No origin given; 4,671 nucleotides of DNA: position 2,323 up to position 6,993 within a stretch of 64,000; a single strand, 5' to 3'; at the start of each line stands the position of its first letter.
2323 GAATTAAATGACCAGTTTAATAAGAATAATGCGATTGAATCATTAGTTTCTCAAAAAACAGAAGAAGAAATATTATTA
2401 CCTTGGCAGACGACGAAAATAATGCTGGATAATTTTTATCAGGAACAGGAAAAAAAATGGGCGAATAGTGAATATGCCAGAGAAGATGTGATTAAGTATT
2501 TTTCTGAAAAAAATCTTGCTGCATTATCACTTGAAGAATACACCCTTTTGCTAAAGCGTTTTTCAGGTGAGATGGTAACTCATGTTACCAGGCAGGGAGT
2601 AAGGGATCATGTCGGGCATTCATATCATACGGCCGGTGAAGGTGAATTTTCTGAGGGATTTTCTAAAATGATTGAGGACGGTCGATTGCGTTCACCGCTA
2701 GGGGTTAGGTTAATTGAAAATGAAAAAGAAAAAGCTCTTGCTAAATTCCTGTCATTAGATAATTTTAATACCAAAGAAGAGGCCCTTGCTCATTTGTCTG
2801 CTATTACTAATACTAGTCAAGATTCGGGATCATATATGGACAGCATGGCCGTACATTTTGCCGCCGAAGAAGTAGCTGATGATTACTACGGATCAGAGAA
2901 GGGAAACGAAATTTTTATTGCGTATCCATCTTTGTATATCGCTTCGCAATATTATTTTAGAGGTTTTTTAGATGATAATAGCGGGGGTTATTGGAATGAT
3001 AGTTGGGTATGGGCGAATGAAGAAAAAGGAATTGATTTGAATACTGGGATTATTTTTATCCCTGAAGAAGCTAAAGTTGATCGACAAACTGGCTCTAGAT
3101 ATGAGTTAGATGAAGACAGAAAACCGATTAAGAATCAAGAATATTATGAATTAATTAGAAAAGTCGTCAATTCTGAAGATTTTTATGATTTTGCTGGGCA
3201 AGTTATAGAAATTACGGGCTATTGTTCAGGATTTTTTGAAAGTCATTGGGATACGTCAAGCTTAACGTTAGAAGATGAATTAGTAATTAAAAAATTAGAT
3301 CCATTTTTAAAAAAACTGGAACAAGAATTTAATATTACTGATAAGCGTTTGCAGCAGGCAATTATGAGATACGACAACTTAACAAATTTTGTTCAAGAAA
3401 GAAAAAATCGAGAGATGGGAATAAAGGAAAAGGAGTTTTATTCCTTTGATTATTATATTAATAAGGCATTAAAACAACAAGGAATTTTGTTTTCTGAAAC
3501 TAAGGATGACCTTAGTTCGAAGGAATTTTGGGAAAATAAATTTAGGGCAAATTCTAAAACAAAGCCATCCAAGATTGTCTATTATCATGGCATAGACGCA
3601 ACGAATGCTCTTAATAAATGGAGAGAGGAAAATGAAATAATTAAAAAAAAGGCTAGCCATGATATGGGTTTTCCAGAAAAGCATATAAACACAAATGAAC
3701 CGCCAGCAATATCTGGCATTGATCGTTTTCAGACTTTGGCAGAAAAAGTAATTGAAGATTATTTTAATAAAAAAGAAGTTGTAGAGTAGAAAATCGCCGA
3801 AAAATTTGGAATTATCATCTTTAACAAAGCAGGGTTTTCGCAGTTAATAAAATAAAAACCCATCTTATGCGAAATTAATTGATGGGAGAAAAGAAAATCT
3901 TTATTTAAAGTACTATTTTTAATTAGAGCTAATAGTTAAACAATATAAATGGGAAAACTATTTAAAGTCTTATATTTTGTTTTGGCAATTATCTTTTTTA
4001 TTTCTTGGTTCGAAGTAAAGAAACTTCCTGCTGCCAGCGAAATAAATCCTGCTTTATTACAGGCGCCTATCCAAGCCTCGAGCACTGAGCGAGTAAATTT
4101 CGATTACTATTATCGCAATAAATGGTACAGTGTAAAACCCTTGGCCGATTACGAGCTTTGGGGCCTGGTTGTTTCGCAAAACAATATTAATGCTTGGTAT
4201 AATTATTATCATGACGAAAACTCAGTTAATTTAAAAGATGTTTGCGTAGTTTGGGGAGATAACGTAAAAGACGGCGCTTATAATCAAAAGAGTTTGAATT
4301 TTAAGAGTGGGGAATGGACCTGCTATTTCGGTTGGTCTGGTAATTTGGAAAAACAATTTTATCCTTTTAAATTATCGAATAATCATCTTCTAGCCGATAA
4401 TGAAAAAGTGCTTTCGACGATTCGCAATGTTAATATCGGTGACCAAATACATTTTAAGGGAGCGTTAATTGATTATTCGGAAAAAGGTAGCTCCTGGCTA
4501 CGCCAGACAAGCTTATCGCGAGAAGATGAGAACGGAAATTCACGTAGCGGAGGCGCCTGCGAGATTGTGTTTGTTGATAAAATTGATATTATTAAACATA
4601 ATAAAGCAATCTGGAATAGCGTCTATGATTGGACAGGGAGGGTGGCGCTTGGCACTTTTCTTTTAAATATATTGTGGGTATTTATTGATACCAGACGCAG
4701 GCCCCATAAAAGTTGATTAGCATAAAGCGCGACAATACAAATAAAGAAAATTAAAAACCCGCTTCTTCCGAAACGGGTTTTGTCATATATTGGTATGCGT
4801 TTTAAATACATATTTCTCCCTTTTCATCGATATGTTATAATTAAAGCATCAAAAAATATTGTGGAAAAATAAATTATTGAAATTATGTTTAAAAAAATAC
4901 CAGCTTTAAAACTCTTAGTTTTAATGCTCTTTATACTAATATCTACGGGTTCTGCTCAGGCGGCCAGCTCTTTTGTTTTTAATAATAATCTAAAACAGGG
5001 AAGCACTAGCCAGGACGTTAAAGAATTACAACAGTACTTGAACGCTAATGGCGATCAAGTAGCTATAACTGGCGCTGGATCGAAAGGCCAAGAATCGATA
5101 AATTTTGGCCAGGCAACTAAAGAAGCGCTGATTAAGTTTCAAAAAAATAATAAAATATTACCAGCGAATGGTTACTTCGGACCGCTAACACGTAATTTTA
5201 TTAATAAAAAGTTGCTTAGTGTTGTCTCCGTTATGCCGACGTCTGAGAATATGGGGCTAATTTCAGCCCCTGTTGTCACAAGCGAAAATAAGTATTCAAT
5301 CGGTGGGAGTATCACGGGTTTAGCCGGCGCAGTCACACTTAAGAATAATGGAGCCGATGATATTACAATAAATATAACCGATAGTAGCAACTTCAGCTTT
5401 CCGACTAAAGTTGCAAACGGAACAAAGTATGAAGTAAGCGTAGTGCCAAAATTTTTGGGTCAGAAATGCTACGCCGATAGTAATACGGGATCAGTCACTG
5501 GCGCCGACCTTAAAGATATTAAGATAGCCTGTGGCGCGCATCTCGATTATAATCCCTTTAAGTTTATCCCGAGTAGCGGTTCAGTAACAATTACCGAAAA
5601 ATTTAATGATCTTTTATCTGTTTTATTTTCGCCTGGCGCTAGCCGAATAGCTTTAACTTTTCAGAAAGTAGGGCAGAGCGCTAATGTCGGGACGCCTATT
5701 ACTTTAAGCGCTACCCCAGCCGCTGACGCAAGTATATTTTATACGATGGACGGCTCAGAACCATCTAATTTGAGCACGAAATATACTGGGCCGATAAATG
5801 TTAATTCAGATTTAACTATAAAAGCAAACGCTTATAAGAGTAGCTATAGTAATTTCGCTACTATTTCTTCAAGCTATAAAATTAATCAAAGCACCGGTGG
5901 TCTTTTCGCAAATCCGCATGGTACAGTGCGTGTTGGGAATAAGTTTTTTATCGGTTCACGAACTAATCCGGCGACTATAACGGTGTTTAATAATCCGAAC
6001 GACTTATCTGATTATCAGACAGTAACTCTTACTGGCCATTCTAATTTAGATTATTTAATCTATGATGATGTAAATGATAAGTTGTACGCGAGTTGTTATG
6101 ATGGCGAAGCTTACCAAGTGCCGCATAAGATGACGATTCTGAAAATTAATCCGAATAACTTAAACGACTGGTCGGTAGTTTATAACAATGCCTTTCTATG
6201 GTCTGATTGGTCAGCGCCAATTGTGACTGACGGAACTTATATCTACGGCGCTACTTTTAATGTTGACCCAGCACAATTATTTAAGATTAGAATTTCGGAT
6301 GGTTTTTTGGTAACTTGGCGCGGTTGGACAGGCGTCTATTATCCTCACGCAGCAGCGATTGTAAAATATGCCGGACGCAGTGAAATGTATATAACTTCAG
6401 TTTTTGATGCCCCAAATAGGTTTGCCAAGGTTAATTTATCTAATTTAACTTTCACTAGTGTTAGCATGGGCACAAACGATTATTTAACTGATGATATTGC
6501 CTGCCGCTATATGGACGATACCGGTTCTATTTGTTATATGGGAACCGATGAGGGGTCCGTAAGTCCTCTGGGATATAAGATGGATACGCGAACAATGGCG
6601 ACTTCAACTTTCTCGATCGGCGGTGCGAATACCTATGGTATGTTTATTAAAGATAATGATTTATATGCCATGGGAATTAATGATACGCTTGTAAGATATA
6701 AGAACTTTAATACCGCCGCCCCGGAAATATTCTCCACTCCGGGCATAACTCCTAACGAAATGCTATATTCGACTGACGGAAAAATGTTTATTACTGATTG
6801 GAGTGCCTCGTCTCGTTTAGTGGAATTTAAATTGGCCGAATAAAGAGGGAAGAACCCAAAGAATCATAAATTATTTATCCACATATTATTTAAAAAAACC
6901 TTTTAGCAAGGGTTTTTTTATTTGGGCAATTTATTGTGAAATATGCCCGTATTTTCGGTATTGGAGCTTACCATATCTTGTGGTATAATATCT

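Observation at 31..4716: Orphan four-gene block: methyltransferase, glycine-zipper Abi-alpha-like protein, 602-aa coiled-coil protein, bitopic membrane protein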

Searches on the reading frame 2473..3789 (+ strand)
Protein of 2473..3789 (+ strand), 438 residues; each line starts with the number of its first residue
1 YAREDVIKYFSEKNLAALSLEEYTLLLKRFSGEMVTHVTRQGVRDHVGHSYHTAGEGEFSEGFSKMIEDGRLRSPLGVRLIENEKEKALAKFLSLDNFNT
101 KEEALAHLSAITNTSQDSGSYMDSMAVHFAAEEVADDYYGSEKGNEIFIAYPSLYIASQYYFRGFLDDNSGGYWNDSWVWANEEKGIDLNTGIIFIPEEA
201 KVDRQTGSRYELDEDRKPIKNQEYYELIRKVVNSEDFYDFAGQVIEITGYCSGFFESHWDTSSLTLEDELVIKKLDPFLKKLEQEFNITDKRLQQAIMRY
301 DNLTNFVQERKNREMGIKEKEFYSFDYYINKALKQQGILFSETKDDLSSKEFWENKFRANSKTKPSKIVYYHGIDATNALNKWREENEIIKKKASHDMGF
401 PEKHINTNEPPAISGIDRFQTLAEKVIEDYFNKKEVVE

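Call 103: search_solved_structures(query=window:2473-3789:+, max_evalue=10)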
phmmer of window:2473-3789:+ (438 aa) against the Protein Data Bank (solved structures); distinct sequences matched with E-value up to 10: 3.
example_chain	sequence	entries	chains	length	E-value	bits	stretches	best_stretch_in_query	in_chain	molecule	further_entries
4ehx_A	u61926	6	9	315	0.14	14.5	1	295-365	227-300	Tetraacyldisaccharide 4'-kinase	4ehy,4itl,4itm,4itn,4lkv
4ehw_A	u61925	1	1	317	0.14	14.5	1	295-365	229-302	Tetraacyldisaccharide 4'-kinase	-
6avz_B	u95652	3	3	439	1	11.7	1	301-381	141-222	HopQ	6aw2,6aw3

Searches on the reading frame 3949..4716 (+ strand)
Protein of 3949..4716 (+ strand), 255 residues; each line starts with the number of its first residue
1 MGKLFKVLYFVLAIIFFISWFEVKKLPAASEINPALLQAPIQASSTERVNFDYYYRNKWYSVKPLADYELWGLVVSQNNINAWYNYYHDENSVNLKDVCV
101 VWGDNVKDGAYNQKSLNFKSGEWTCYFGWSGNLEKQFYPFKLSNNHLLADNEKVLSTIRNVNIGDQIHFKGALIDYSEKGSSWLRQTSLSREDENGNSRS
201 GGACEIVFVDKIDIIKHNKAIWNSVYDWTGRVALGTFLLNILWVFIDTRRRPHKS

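Call 3: search_protein_families(library=pfam, proteins=[window:3949-4716:+], max_evalue=1)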
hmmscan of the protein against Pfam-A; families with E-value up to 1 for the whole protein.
window:3949-4716:+ (255 aa): 0 families

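Call 4: search_protein_families(library=padloc, proteins=[window:3949-4716:+], max_evalue=1)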
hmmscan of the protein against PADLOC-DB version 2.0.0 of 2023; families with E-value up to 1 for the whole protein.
window:3949-4716:+ (255 aa): 0 families

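Call 5: search_protein_families(library=ncbifam, proteins=[window:3949-4716:+], max_evalue=1)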
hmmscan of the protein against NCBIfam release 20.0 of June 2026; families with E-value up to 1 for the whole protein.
window:3949-4716:+ (255 aa): 0 families

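Call 40: search_protein_representatives(protein=window:3949-4716:+)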
Query: 255 residues. Proteins with E-value up to 0.001 (for the whole library): 1018; up to 1e-10: 524; up to 1e-30: 194. The best 150 are listed.
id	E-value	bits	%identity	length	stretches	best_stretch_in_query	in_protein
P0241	6.4e-78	278.1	52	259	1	2-242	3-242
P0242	8.8e-75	267.9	51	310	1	3-246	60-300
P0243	4.5e-68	245.8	47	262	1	1-245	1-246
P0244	7.1e-68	245.2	59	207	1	17-216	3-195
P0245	1.4e-54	201.6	44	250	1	4-242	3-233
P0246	1.6e-53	198.2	44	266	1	10-250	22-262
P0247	4.6e-53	196.6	49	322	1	8-226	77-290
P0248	1.5e-52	195.0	47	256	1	11-246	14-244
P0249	3.0e-50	187.4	45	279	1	4-243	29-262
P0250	5.6e-50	186.5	49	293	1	6-218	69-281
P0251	7.5e-50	186.1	36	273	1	3-249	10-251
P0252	8.8e-50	185.9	41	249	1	4-229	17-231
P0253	3.4e-49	184.0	45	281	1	4-226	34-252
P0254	4.0e-49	183.7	42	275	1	10-245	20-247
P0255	5.2e-49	183.4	40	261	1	12-246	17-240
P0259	8.5e-48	179.4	38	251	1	6-245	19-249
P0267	9.1e-46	172.7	40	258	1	1-245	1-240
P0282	4.7e-42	160.6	37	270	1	2-254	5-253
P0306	2.3e-38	148.4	36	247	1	4-243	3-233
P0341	1.2e-35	139.5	35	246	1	5-245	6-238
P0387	3.6e-33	131.4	33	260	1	5-242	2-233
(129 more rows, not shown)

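Call 42: list_cluster_members(proteins=[P0241, P0243, P0245, P0251, P0259, P0267, P0282, P0306, P0341, P0387])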
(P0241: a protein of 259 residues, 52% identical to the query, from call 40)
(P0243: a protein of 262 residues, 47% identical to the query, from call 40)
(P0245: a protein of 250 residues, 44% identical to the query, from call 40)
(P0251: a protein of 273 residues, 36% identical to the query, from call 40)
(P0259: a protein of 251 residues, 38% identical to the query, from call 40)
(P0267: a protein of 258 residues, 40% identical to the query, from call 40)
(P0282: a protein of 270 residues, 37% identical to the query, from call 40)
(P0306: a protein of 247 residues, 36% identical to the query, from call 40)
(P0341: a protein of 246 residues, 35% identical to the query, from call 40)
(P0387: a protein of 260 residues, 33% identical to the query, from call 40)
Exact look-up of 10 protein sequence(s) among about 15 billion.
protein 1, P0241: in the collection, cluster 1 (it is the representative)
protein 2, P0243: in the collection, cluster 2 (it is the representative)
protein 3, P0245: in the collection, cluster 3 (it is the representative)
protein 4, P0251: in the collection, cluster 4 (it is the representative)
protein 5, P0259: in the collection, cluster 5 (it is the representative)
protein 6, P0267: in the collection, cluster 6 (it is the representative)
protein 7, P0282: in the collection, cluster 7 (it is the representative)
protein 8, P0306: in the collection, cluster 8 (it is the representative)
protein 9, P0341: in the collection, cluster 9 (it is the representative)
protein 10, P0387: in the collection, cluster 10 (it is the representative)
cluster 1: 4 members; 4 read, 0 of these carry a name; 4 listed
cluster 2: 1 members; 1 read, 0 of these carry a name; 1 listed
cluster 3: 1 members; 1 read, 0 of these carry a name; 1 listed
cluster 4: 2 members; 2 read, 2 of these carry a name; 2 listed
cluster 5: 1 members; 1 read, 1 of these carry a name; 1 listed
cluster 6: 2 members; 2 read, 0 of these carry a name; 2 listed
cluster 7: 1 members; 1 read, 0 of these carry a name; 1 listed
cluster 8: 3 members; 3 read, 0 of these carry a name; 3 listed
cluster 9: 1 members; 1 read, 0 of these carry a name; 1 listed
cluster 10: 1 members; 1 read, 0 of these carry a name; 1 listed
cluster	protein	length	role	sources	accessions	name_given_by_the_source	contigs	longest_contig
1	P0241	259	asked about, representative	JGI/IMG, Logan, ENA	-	-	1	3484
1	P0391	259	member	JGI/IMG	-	-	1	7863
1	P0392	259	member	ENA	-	-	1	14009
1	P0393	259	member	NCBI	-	-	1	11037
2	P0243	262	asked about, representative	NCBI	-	-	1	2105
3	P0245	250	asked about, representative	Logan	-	-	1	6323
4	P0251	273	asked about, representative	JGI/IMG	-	hypothetical protein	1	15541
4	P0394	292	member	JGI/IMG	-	hypothetical protein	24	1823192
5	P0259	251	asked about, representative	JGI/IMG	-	hypothetical protein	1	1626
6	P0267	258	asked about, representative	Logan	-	-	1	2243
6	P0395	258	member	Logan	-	-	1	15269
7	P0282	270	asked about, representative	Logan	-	-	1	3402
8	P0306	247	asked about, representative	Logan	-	-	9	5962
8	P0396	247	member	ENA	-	-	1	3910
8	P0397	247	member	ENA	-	-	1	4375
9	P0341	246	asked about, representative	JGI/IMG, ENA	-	-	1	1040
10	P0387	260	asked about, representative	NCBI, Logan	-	-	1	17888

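Call 55: search_protein_families(library=pfam, alignment_id=A5, max_evalue=0.1)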
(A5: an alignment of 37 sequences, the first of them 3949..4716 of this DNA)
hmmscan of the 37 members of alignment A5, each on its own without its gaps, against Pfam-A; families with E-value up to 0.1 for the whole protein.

A. member 1, window:3949-4716:+ (255 aa): 0 families

B. families by the number of members that match (of 37 scanned): 7 families
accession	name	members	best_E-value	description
PF19913.5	WCOB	2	0.025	Wolframin C-terminal OB-fold domain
PF23401.1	HTH_Card1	1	0.015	Card1 hinge domain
PF12000.14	Glyco_trans_4_3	1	0.033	Glycosyl transferase family 4 group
PF22657.2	SSB_1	1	0.034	Another single-strand binding protein family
PF15723.11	MqsR_toxin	1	0.071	Motility quorum-sensing regulator, toxin of MqsA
PF13452.11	FAS1_DH_region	1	0.086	FAS1-like, dehydratase domain region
PF13073.11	DUF3937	1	0.094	Protein of unknown function (DUF3937)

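Call 66: find_related_loci(query=A5, collection=viral_contigs, flank=6000)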
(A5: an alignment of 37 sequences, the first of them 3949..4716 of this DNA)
Query A5 (255 aa) in viral_contigs; peptide patterns used: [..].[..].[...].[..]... (x = any residue, [..] = any of these).
22 stretches matched a pattern, but none encodes a relative of the query by tblastn (E <= 1e-3).

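Call 94: find_related_loci(query=window:3949-4716:+, collection=metagenome_contigs, flank=8000)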
Query window:3949-4716:+ (255 aa) in metagenome_contigs; peptide patterns used: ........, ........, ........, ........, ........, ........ (x = any residue, [..] = any of these).
90 stretches matched a pattern; 1 encode a relative of the query (tblastn E <= 1e-3); 1 distinct loci.
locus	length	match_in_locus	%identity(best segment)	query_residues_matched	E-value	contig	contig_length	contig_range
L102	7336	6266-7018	65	1-251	7e-117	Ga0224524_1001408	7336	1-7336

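Call 104: search_solved_structures(query=A5, max_evalue=10)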
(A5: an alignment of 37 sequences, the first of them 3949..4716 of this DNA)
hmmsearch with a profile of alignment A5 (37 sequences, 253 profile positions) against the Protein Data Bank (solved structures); distinct sequences matched with E-value up to 10: 0.

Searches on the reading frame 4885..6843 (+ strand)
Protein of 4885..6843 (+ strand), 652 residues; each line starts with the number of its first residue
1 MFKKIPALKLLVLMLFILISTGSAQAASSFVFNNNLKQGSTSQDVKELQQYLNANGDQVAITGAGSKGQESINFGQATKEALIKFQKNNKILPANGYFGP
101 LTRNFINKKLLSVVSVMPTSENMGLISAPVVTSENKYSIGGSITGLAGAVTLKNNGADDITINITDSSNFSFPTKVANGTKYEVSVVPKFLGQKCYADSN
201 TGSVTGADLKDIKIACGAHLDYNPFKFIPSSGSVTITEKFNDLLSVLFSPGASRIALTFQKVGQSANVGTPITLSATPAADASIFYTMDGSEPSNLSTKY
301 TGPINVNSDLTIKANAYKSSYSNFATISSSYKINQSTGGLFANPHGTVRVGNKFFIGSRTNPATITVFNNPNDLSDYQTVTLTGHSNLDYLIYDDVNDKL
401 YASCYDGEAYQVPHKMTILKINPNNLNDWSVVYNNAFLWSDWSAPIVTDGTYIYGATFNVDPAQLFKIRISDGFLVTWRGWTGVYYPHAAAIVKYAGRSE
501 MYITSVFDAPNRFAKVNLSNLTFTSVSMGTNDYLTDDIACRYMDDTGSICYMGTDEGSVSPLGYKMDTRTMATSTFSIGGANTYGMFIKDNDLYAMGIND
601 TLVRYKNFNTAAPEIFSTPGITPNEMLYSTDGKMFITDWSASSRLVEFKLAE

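Call 3: search_protein_families(library=pfam, proteins=[window:4885-6843:+], max_evalue=1)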
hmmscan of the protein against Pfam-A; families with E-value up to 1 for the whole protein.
window:4885-6843:+ (652 aa): 4 families
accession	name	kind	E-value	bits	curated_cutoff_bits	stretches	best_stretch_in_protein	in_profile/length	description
PF13290.12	CHB_HEX_C_1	-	3.3e-14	53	22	1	268-323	6-62/67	Chitobiase/beta-hexosaminidase C-terminal domain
PF13287.12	Fn3_assoc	-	4.9e-13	49.4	23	1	272-322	1-50/59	Fn3 associated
PF01471.23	PG_binding_1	-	7.8e-09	36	23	1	42-104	2-55/57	Putative peptidoglycan binding domain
PF21085.3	CusS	-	0.17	12.4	24.1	0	381-430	72-121/160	CusS sensor domain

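Call 4: search_protein_families(library=padloc, proteins=[window:4885-6843:+], max_evalue=1)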
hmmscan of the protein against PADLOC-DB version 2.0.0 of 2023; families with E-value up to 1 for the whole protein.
window:4885-6843:+ (652 aa): 1 family
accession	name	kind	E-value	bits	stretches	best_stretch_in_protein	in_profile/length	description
PDLC02192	DUF499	-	0.0043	12.9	1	269-310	839-877/1022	-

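Call 5: search_protein_families(library=ncbifam, proteins=[window:4885-6843:+], max_evalue=1)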
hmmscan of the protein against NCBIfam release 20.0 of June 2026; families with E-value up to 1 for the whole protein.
window:4885-6843:+ (652 aa): 2 families
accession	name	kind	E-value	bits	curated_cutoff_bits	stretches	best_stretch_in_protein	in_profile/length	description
NF042962.1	DUF499_antiphage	equivalog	0.001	17.1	1200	1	264-321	837-892/1025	anti-phage-associated DUF499 domain-containing protein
TIGR02869.1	spore_SleB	equivalog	0.046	13.6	236.5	1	34-106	5-68/201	spore cortex-lytic enzyme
